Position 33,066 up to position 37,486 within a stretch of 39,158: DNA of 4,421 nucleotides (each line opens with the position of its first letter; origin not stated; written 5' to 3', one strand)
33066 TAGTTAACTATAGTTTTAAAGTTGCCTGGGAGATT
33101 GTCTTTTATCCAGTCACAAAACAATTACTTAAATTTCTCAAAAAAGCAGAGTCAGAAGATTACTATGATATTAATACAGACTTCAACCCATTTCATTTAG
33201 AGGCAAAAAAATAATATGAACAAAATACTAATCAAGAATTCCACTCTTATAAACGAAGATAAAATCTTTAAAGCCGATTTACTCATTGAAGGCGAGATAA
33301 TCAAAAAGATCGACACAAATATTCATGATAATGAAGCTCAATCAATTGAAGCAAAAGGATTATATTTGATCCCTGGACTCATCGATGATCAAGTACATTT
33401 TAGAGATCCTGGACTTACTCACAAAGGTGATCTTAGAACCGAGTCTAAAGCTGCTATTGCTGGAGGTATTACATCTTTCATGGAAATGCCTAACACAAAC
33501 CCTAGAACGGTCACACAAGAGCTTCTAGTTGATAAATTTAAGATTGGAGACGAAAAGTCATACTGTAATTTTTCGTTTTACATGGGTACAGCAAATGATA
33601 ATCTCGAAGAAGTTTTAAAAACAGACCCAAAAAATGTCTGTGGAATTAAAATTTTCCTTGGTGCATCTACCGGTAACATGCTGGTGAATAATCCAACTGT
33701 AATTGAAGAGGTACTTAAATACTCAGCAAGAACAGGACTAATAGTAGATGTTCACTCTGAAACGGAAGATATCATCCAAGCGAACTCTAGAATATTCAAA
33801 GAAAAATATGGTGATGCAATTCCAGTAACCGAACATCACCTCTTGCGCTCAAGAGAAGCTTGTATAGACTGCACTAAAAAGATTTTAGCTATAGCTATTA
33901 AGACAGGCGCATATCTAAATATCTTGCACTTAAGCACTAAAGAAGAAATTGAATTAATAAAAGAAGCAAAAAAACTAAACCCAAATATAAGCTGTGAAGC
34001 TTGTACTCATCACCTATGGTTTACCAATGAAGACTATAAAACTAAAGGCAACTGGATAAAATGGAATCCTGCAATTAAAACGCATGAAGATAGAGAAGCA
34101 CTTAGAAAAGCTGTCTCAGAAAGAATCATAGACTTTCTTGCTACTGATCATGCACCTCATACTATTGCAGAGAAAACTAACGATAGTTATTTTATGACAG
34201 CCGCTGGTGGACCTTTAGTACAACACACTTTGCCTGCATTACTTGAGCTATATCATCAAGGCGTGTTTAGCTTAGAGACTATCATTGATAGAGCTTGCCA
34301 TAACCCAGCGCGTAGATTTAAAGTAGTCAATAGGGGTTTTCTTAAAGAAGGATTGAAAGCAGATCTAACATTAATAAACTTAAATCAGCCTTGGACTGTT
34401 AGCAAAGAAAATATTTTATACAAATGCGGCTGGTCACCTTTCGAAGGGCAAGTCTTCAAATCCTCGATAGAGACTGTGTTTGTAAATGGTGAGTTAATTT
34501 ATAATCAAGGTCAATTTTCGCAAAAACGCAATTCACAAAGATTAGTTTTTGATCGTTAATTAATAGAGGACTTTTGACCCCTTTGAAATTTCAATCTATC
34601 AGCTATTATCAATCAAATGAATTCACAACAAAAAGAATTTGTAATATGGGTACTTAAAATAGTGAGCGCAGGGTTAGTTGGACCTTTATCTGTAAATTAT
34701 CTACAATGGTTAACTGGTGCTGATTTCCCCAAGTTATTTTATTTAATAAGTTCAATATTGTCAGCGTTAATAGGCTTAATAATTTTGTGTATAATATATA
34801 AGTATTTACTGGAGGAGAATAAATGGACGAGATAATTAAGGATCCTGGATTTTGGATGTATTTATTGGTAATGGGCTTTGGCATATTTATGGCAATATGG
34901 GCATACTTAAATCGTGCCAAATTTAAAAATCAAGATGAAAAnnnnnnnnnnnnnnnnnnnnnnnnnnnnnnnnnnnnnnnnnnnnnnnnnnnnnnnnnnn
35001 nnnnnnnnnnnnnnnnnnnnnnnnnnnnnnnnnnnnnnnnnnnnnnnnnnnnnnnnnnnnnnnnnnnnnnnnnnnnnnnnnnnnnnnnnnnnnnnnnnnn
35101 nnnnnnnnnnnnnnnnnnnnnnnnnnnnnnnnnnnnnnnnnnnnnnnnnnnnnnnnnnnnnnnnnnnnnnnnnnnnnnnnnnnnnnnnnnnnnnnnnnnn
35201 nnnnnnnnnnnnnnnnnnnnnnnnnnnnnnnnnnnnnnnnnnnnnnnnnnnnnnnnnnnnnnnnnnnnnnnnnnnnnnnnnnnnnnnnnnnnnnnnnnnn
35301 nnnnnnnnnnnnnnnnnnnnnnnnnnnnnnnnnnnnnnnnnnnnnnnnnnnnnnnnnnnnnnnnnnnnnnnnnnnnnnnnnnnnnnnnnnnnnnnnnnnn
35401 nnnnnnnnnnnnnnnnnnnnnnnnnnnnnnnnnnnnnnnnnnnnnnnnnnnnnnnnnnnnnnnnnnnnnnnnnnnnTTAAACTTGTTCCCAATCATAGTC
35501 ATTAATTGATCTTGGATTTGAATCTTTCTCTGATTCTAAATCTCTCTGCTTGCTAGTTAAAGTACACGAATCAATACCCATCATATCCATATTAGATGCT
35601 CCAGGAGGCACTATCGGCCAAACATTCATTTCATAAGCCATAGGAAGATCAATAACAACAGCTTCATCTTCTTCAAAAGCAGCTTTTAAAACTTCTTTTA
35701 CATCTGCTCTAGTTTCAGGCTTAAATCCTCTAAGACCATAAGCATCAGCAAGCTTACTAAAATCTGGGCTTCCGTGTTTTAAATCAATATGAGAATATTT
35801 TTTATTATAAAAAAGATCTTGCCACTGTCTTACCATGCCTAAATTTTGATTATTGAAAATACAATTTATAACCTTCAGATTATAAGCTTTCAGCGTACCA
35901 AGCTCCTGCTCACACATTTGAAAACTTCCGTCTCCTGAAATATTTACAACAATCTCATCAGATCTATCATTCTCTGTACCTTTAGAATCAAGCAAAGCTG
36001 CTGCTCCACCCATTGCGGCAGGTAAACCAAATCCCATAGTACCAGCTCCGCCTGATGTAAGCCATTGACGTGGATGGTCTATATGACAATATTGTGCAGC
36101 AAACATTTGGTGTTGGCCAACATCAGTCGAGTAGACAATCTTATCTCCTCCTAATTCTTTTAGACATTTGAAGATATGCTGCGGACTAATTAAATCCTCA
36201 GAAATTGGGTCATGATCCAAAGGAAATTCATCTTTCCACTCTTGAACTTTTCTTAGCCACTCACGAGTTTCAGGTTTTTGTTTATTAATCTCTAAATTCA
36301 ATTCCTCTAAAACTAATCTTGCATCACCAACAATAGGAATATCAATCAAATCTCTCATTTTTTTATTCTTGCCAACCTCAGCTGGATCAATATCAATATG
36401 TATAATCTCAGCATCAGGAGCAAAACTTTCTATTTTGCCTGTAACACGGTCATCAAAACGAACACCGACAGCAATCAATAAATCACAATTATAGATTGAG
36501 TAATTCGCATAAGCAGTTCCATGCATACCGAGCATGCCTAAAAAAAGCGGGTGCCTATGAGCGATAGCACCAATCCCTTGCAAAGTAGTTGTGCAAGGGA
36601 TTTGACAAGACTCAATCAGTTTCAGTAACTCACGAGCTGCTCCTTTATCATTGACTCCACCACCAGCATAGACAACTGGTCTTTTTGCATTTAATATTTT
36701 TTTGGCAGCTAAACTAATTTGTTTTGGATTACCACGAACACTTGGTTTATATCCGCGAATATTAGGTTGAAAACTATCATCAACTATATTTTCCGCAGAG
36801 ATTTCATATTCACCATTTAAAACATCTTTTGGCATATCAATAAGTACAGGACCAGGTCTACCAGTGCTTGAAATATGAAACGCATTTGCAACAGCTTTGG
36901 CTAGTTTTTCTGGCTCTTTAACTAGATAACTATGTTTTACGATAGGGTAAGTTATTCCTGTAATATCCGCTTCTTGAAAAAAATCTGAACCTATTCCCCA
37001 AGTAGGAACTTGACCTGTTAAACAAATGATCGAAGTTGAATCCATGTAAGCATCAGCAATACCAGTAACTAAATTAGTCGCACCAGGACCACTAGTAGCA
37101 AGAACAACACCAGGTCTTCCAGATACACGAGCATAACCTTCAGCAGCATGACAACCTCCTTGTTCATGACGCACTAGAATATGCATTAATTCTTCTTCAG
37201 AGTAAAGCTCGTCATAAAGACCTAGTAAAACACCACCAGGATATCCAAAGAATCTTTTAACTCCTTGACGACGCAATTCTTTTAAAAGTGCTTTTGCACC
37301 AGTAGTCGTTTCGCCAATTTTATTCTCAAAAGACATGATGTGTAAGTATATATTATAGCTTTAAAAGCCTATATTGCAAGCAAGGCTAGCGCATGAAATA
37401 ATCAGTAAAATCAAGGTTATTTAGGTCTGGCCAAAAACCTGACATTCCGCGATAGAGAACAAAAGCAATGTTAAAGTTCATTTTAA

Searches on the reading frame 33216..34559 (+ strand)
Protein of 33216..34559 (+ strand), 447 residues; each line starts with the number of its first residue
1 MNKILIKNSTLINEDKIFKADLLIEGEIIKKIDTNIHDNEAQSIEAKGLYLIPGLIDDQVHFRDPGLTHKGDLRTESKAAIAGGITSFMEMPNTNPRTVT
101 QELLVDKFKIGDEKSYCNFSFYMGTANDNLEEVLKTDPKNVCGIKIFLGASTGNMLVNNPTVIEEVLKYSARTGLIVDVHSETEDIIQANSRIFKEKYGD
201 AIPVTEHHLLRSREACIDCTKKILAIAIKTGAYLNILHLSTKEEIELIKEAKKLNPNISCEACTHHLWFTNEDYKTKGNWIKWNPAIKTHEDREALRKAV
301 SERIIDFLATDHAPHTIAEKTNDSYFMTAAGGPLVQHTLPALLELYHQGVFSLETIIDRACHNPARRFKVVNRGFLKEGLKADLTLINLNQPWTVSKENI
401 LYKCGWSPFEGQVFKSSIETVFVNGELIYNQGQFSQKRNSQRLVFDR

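Call 84: search_protein_families(library=pfam, proteins=[L217:4834-7761:-, L217:3341-4726:+, L217:2348-3214:-, L217:1023-2339:+, L217:102-857:+], max_evalue=0.001)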
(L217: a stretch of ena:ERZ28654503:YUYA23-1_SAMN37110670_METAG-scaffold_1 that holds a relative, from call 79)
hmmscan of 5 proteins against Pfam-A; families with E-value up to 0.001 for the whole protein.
L217:4834-7761:- (975 aa): 0 families

L217:3341-4726:+ (461 aa): 1 family
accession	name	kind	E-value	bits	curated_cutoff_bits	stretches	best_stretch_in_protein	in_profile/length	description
PF14280.11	DUF4365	-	0.00011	22.7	24.3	1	366-425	30-84/139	Domain of unknown function (DUF4365)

L217:2348-3214:- (288 aa): 0 families

L217:1023-2339:+ (438 aa): 1 family
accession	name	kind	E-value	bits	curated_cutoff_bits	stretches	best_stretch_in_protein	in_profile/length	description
PF05658.19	YadA_head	-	5.9e-05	23.8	25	1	47-73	1-27/27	YadA head domain repeat (2 copies)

L217:102-857:+ (251 aa): 3 families
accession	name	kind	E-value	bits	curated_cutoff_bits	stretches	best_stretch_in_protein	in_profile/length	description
PF04102.17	SlyX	-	0.00014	22.9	30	0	203-238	16-51/67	SlyX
PF23991.1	DUF7310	-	0.00017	22.5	40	0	148-195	22-69/83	Coiled-coil region of unknown function (DUF7310)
PF03148.19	Tektin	-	0.00018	20.8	34.3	1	97-187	263-355/383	Tektin family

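Call 85: search_protein_families(library=padloc, proteins=[L217:4834-7761:-, L217:3341-4726:+, L217:2348-3214:-, L217:1023-2339:+, L217:102-857:+], max_evalue=0.001)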
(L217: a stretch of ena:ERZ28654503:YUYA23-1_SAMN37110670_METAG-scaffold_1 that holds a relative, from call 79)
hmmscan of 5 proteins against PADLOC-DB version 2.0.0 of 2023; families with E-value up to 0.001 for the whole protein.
L217:4834-7761:- (975 aa): 0 families

L217:3341-4726:+ (461 aa): 0 families

L217:2348-3214:- (288 aa): 0 families

L217:1023-2339:+ (438 aa): 0 families

L217:102-857:+ (251 aa): 8 families
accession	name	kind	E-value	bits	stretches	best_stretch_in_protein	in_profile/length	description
PDLC04886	PDC-S06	-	6.1e-07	26.6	1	56-239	266-448/727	-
PDLC03859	LmuB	-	2.3e-06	25.1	1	58-238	296-455/611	-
PDLC03865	LmuB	-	3.5e-06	23.5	1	77-238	521-679/1007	-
PDLC00519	JetC1|JetC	-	4.8e-05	19.8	1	62-239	623-798/1097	DUF3584 domain; MukB-like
PDLC02741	PbeC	-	9.1e-05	19.1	0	153-228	250-325/644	PbeC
PDLC00551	JetC2|JetC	-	0.00015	17.8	1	58-248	744-925/1365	DUF3584 domain; MukB-like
PDLC00580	JetC3|JetC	-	0.0002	17.7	1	69-237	220-387/1068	DUF3584 domain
PDLC00582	JetC3|JetC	-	0.00027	16.9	1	144-239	793-888/1472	DUF3584 domain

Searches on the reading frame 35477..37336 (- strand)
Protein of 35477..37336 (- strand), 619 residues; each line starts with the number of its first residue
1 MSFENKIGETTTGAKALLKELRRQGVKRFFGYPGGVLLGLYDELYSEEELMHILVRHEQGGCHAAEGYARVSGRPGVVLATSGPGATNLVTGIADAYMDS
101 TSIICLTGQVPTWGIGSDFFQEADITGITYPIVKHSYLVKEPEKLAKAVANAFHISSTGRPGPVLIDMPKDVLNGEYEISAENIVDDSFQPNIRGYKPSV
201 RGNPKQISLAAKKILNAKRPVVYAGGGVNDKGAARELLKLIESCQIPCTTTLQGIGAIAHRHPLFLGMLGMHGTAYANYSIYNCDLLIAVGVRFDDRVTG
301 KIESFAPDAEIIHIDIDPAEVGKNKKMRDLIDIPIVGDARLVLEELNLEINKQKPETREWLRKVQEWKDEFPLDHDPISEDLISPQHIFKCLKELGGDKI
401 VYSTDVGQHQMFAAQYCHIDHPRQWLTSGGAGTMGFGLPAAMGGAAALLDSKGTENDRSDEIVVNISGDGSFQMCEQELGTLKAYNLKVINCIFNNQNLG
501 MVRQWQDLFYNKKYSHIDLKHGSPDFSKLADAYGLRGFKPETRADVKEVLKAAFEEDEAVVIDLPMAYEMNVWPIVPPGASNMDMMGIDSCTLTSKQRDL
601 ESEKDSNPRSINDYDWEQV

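Call 78: list_cluster_members(proteins=[window:35477-37336:-, window:33216-34559:+, window:17142-19004:-, window:11616-13829:+, window:5169-7679:+, window:29457-31010:+, window:23179-23913:-, window:20047-21237:+])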
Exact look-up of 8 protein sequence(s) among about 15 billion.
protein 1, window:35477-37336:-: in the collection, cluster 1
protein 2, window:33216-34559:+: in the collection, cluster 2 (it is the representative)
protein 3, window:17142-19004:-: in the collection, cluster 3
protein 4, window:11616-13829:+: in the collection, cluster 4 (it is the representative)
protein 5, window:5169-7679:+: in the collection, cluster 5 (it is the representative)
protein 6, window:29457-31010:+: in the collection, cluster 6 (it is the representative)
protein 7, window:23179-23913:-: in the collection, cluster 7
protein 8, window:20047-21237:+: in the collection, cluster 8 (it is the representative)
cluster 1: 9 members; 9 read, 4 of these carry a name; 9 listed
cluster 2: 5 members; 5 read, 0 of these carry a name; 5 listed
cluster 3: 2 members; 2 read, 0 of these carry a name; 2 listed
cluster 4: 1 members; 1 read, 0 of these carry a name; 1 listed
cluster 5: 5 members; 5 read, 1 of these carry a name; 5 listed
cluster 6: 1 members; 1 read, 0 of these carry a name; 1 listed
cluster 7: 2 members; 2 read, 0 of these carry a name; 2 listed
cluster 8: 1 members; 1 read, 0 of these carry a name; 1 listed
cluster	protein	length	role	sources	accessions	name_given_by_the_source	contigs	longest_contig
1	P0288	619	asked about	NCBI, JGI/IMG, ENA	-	-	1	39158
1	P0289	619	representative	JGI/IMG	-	acetolactate synthase I/II/III large subunit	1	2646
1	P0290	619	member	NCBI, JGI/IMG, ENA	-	acetolactate synthase-1/2/3 large subunit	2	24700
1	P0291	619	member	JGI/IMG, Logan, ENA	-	acetolactate synthase I/II/III large subunit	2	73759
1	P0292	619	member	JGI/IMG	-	acetolactate synthase-1/2/3 large subunit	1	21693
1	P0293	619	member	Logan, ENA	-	-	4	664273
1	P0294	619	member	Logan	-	-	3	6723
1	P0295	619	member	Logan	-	-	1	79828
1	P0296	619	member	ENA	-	-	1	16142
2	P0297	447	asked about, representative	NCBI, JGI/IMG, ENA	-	-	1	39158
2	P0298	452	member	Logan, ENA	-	-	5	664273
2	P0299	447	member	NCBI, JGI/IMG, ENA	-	-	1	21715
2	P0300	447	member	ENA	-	-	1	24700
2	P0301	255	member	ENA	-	-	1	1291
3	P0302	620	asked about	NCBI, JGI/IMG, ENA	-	-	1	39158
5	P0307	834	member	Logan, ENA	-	-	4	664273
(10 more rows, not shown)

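Call 79: find_encoding_contigs(protein=P0298, flank=10000, max_places=3)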
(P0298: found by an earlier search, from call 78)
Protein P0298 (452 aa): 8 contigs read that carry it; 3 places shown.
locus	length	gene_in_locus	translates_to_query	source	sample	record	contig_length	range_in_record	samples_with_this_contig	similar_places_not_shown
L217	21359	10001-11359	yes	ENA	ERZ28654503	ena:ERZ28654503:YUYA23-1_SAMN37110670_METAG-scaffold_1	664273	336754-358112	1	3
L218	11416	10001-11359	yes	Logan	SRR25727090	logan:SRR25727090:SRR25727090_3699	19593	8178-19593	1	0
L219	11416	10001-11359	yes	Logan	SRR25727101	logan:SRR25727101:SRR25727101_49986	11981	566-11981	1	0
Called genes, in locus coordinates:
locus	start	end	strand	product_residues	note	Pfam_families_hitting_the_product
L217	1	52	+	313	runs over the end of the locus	-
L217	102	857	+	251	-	-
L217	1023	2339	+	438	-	-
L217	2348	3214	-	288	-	-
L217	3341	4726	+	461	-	-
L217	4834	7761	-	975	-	-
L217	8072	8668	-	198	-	PF00226:DnaJ (weak)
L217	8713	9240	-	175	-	PF00565:SNase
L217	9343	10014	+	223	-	PF02592:Vut_1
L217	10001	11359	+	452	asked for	PF01979:Amidohydro_1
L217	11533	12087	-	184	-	PF13191:AAA_16 (faint), PF13521:AAA_28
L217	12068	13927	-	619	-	PF02776:TPP_enzyme_N, PF00205:TPP_enzyme_M, PF02775:TPP_enzyme_C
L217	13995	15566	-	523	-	-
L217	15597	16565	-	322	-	PF00291:PALP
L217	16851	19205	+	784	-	PF17191:RecG_wedge, PF00270:DEAD, PF04851:ResIII, PF22590:Cas3-like_C_2 (faint), PF00271:Helicase_C, PF19833:RecG_dom3_C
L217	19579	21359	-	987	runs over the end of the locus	PF00675:Peptidase_M16, PF05193:Peptidase_M16_C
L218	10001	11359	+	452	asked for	PF01979:Amidohydro_1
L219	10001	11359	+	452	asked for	PF01979:Amidohydro_1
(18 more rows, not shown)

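Call 82: find_encoding_contigs(protein=P0307, flank=10000, max_places=1)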
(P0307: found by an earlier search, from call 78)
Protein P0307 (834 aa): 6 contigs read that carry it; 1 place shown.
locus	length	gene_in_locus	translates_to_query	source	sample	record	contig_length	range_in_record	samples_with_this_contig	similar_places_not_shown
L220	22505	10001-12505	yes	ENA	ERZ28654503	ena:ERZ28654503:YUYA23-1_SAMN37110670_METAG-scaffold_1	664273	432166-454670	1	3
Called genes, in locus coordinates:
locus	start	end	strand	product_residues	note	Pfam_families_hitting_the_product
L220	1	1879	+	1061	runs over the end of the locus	-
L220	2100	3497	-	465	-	-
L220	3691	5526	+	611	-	-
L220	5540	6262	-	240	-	PF07638:Sigma70_ECF (weak), PF08281:Sigma70_r4_2 (weak), PF04545:Sigma70_r4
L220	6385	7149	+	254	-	PF00483:NTP_transferase, PF12804:NTP_transf_3 (weak)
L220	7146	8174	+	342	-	PF13685:Fe-ADH_2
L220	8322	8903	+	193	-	-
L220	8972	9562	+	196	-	-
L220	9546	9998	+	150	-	-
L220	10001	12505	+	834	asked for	PF12846:AAA_10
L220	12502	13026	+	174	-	-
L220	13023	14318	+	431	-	-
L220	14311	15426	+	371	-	PF02518:HATPase_c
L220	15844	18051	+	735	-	-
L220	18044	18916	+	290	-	PF13855:LRR_8 (faint), PF12799:LRR_4 (weak)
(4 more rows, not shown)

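Call 84: search_protein_families(library=pfam, proteins=[L217:4834-7761:-, L217:3341-4726:+, L217:2348-3214:-, L217:1023-2339:+, L217:102-857:+], max_evalue=0.001)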
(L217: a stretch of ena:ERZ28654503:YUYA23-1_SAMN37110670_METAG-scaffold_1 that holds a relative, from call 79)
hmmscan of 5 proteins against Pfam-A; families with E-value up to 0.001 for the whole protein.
L217:4834-7761:- (975 aa): 0 families

L217:3341-4726:+ (461 aa): 1 family
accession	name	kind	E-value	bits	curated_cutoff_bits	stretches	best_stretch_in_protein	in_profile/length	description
PF14280.11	DUF4365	-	0.00011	22.7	24.3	1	366-425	30-84/139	Domain of unknown function (DUF4365)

L217:2348-3214:- (288 aa): 0 families

L217:1023-2339:+ (438 aa): 1 family
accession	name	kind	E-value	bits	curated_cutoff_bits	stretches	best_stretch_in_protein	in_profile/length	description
PF05658.19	YadA_head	-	5.9e-05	23.8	25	1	47-73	1-27/27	YadA head domain repeat (2 copies)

L217:102-857:+ (251 aa): 3 families
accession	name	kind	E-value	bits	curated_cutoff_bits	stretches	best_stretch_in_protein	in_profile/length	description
PF04102.17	SlyX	-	0.00014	22.9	30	0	203-238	16-51/67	SlyX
PF23991.1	DUF7310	-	0.00017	22.5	40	0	148-195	22-69/83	Coiled-coil region of unknown function (DUF7310)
PF03148.19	Tektin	-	0.00018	20.8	34.3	1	97-187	263-355/383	Tektin family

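Call 85: search_protein_families(library=padloc, proteins=[L217:4834-7761:-, L217:3341-4726:+, L217:2348-3214:-, L217:1023-2339:+, L217:102-857:+], max_evalue=0.001)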
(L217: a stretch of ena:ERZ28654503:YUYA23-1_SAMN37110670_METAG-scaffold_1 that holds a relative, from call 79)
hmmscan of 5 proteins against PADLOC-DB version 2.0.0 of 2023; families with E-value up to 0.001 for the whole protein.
L217:4834-7761:- (975 aa): 0 families

L217:3341-4726:+ (461 aa): 0 families

L217:2348-3214:- (288 aa): 0 families

L217:1023-2339:+ (438 aa): 0 families

L217:102-857:+ (251 aa): 8 families
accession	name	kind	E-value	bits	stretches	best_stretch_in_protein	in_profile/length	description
PDLC04886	PDC-S06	-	6.1e-07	26.6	1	56-239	266-448/727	-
PDLC03859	LmuB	-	2.3e-06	25.1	1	58-238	296-455/611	-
PDLC03865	LmuB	-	3.5e-06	23.5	1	77-238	521-679/1007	-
PDLC00519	JetC1|JetC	-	4.8e-05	19.8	1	62-239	623-798/1097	DUF3584 domain; MukB-like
PDLC02741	PbeC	-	9.1e-05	19.1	0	153-228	250-325/644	PbeC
PDLC00551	JetC2|JetC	-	0.00015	17.8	1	58-248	744-925/1365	DUF3584 domain; MukB-like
PDLC00580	JetC3|JetC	-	0.0002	17.7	1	69-237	220-387/1068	DUF3584 domain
PDLC00582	JetC3|JetC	-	0.00027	16.9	1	144-239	793-888/1472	DUF3584 domain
